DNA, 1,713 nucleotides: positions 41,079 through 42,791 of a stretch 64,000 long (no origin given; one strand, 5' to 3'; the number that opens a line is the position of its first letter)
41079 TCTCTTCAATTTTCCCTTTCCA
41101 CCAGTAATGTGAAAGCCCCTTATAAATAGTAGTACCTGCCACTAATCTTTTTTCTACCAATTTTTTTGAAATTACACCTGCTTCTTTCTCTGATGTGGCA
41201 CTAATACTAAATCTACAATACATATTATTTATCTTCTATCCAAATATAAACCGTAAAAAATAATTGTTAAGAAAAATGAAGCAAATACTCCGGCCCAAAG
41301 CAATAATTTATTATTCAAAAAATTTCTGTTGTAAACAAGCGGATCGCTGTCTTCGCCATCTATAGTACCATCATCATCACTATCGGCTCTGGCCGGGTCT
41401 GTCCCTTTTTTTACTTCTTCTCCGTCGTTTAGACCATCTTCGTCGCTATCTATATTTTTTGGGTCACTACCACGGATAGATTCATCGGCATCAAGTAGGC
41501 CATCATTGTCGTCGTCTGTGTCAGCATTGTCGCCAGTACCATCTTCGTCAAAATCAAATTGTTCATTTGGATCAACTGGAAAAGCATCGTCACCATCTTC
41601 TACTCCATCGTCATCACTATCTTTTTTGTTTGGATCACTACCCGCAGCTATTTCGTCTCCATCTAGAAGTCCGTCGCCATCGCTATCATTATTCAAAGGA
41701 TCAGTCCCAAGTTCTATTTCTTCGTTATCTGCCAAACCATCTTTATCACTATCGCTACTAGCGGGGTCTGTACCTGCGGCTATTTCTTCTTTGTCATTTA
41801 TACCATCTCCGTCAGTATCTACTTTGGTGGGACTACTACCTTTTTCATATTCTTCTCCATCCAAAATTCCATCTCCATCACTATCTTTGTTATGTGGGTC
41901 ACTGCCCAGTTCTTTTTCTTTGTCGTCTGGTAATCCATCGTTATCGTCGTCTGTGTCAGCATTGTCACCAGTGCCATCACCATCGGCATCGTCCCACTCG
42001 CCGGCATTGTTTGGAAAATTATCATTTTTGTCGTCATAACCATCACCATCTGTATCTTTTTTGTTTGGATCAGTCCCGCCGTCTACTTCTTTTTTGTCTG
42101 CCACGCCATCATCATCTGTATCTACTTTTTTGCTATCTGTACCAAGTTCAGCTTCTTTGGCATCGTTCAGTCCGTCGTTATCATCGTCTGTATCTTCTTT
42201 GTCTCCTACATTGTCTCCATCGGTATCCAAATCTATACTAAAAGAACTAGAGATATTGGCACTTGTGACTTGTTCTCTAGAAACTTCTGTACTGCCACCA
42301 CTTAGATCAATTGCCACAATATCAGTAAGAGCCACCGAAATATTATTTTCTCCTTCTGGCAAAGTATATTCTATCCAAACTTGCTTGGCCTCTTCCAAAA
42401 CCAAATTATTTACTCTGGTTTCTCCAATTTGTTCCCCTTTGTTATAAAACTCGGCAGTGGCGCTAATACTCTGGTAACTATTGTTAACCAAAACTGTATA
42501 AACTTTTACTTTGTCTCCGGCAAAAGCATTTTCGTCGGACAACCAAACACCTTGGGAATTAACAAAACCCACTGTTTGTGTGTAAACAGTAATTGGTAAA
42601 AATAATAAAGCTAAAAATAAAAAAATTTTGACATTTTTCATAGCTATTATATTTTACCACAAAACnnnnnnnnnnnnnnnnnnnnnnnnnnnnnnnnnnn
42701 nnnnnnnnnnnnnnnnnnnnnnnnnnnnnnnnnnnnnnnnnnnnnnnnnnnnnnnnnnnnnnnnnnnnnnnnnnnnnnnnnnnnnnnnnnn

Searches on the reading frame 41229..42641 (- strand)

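Call 3: search_protein_families(library=pfam, proteins=[window:41229-42641:-], max_evalue=1)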
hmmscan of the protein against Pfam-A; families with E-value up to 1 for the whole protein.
window:41229-42641:- (470 aa): 2 families
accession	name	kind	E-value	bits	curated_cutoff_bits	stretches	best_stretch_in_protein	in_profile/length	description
PF18884.5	TSP3_bac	-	4.9e-36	122.6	25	9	275-293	1-19/22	Bacterial TSP3 repeat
PF12733.13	Cadherin-like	-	0.29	12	24.2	1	39-106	10-72/89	Cadherin-like beta sandwich domain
